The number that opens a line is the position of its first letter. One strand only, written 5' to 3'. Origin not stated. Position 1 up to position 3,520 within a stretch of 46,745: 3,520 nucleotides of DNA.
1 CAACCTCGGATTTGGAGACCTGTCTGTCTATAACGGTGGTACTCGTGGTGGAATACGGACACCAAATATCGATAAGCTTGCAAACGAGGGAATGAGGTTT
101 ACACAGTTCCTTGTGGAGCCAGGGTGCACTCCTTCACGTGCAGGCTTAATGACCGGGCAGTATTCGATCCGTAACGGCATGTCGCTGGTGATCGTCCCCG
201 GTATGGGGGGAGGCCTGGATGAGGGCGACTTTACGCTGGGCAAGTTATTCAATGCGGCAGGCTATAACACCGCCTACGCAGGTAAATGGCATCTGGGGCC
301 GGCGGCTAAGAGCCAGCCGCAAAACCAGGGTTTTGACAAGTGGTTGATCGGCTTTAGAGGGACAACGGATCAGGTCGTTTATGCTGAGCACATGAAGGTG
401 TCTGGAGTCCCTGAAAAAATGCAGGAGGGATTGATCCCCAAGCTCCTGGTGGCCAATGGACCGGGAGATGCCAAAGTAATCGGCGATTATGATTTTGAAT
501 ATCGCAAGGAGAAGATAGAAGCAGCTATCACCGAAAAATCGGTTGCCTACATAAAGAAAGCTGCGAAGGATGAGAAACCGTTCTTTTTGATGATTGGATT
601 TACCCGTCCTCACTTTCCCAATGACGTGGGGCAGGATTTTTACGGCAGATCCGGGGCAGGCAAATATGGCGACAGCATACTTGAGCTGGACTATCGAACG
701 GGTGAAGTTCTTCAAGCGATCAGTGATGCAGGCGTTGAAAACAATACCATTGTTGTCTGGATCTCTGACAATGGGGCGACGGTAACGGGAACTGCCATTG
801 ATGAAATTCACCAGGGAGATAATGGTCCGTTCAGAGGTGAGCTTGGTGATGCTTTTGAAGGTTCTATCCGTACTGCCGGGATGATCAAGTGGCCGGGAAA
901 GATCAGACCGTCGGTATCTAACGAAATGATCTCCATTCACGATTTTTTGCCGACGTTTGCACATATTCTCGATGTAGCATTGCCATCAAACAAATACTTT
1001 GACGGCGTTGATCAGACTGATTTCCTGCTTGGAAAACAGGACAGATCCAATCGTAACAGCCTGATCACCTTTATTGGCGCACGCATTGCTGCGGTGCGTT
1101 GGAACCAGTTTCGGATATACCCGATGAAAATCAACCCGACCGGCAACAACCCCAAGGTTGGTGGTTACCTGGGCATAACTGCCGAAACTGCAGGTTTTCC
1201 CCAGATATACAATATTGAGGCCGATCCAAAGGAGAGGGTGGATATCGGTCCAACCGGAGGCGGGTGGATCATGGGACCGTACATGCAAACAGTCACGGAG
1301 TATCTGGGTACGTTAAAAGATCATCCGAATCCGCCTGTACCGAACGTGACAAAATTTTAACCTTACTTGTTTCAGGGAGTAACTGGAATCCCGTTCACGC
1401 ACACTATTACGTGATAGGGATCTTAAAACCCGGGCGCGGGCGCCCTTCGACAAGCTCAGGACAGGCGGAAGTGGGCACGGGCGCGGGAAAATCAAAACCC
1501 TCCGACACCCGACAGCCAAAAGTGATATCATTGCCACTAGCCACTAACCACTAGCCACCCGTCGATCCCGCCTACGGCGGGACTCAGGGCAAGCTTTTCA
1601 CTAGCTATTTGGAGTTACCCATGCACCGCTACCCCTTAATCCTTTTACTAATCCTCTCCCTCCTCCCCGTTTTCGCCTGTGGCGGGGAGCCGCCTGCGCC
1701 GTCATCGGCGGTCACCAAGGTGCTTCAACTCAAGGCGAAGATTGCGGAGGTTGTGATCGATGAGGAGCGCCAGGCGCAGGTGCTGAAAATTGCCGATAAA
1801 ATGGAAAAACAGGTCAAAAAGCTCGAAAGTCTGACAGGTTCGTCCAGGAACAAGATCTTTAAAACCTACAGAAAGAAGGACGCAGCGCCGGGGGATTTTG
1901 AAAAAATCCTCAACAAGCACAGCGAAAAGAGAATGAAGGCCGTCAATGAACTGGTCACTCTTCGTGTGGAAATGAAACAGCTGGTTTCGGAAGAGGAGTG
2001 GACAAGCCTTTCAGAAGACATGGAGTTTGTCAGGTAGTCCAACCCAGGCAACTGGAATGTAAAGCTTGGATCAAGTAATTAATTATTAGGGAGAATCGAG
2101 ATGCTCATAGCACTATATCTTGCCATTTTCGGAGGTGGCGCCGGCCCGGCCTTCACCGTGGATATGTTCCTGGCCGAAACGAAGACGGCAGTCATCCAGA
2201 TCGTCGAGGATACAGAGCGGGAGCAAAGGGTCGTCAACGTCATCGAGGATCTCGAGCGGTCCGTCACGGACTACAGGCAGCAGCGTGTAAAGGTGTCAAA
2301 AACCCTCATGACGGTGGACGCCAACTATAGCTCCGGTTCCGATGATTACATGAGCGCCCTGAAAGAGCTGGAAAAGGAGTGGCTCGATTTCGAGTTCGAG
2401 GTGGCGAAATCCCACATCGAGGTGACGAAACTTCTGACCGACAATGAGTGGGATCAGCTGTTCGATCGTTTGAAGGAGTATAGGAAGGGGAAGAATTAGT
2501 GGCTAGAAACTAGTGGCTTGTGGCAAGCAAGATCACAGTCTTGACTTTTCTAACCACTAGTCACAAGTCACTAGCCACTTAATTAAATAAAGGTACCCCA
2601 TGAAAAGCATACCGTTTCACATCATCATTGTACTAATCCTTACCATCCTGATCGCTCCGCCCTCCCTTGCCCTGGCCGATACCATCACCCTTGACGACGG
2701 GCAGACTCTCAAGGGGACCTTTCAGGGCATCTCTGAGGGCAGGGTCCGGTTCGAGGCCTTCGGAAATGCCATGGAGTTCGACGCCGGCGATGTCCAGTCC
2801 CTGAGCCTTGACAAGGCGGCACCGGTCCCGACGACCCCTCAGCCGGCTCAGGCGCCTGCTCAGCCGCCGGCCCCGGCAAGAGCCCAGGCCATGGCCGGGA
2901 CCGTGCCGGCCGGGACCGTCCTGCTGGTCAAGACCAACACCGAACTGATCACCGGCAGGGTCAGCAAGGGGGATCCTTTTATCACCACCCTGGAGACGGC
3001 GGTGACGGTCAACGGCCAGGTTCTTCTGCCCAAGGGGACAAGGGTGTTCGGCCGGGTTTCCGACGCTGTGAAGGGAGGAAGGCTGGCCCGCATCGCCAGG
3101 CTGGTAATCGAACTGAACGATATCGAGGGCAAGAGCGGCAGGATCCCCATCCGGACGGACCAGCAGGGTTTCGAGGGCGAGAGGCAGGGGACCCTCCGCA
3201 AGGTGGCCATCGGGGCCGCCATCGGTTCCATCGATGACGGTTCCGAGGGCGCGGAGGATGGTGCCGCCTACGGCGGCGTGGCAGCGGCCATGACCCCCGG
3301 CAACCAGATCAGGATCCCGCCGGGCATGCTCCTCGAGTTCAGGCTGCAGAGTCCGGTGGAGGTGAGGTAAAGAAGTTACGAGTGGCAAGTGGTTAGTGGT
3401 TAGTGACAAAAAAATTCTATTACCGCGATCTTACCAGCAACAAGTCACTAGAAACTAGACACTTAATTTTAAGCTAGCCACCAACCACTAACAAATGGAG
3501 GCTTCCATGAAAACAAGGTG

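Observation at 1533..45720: Window-wide architecture: nearly every intergenic spacer is an AT-rich block of degenerate tandem heptanucleotides, often as two complementary arms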

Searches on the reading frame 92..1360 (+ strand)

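Call 18: search_protein_families(library=pfam, proteins=[window:92-1360:+])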
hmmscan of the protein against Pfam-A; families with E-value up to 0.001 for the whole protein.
window:92-1360:+ (422 aa): 2 families
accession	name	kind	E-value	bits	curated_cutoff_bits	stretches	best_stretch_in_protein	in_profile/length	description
PF00884.28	Sulfatase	-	7.6e-43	147.4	25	1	1-294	37-300/301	Sulfatase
PF14707.11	Sulfatase_C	-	0.00071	20.6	30.9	0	320-388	2-74/127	C-terminal region of aryl-sulfatase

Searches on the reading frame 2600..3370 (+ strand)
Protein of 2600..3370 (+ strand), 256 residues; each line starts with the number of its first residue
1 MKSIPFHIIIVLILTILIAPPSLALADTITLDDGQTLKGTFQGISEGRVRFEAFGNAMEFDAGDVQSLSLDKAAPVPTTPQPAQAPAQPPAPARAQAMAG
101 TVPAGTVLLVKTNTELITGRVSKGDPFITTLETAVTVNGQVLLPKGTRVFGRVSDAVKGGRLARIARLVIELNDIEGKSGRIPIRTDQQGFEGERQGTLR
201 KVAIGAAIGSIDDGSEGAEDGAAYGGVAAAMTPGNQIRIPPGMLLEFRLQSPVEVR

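Call 18: search_protein_families(library=pfam, proteins=[window:2600-3370:+])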
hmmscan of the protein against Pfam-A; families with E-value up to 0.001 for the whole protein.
window:2600-3370:+ (256 aa): 1 family
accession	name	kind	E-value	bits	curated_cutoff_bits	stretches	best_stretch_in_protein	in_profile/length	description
PF03743.19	TrbI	-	0.00013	22.3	35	1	101-193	1-94/188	Bacterial conjugation TrbI-like protein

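Call 84: find_homologous_proteins(query=window:2600-3370:+, max_evalue=1e-10)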
Query window:2600-3370:+ (256 aa): 76 proteins with E <= 1e-10 among 4149 candidates.
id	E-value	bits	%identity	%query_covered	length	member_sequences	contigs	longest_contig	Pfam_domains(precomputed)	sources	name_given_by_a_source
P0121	1.5e-157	540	100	100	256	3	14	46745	-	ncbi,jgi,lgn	jgi:hypothetical protein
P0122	5.2e-81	290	55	93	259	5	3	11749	-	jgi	-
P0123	1.0e-79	286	55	93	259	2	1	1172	-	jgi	jgi:hypothetical protein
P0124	1.9e-77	278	54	93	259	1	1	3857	-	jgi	jgi:hypothetical protein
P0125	2.1e-76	275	53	93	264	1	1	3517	-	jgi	-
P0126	9.0e-75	269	52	100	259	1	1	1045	-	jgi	jgi:hypothetical protein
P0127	2.4e-74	268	51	93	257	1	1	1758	-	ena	-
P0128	5.9e-74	267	52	93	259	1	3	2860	-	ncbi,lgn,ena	-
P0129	6.8e-73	263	50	100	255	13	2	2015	-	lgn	-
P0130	1.1e-72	263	54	100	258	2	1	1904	-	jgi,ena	-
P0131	1.2e-72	262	50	100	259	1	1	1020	-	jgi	jgi:hypothetical protein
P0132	1.2e-72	262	55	92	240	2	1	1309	-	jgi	jgi:hypothetical protein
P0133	6.5e-71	257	50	100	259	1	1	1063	-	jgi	jgi:hypothetical protein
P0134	1.2e-69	253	49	97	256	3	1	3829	-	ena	-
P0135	1.7e-69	252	49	100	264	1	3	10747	-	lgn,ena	-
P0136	1.5e-66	242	54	89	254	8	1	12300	-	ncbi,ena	-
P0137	8.8e-63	230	49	100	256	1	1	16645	-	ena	-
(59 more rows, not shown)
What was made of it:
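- The flanked protein P0121 is recorded on 14 contigs from NCBI, JGI and Logan (call 84).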

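Call 85: find_encoding_contigs(protein=P0122, flank=6000, max_places=1)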
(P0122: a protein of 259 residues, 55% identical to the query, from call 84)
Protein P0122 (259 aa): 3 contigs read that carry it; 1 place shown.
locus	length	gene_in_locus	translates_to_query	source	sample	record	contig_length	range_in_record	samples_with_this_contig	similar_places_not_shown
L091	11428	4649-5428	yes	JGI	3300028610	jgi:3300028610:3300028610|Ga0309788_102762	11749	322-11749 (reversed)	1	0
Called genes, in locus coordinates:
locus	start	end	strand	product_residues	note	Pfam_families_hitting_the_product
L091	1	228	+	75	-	?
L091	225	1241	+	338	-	PF04955:HupE_UreJ, PF13795:HupE_UreJ_2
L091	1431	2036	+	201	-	PF04955:HupE_UreJ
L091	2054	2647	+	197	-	PF04955:HupE_UreJ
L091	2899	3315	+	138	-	-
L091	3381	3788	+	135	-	-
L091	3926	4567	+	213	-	-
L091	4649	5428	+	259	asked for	-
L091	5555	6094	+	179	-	-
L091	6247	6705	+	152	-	-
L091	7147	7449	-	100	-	-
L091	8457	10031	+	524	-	PF00884:Sulfatase, PF14707:Sulfatase_C (weak)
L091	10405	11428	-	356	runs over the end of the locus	-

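Call 86: find_encoding_contigs(protein=P0136, flank=6000, max_places=1)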
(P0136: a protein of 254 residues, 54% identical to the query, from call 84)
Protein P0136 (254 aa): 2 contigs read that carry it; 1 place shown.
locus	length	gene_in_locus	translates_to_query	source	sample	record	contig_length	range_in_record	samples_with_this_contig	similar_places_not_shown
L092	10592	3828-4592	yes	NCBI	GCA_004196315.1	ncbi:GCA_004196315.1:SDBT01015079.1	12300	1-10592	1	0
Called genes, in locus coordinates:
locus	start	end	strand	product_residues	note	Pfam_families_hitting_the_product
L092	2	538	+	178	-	?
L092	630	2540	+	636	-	PF12228:DUF3604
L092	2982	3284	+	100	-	PF21716:dnstrm_HI1420, PF01381:HTH_3 (weak)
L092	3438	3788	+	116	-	-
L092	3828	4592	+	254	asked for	-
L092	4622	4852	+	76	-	-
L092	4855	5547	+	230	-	PF13505:OMP_b-brl (weak)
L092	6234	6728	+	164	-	-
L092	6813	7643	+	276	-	PF00497:SBP_bac_3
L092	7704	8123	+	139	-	-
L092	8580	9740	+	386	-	PF13173:AAA_14, PF13635:DUF4143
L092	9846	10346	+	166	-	-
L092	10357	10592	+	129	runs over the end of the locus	-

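Call 87: find_encoding_contigs(protein=P0137, flank=6000, max_places=1)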
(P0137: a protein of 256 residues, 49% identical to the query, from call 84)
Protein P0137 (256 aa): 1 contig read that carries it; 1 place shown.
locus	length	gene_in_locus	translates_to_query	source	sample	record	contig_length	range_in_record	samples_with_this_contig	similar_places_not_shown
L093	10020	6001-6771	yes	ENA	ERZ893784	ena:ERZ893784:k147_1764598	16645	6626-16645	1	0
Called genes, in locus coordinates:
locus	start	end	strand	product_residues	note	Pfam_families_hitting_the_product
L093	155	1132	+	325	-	-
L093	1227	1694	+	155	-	-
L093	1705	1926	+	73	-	-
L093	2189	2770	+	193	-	PF03729:DUF308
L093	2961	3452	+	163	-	PF06146:PsiE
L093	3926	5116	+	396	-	PF01103:Omp85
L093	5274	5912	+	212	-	PF13505:OMP_b-brl (weak)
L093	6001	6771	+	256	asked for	-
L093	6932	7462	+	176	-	-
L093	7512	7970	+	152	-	-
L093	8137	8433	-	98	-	-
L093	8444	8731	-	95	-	-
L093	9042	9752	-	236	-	PF00175:NAD_binding_1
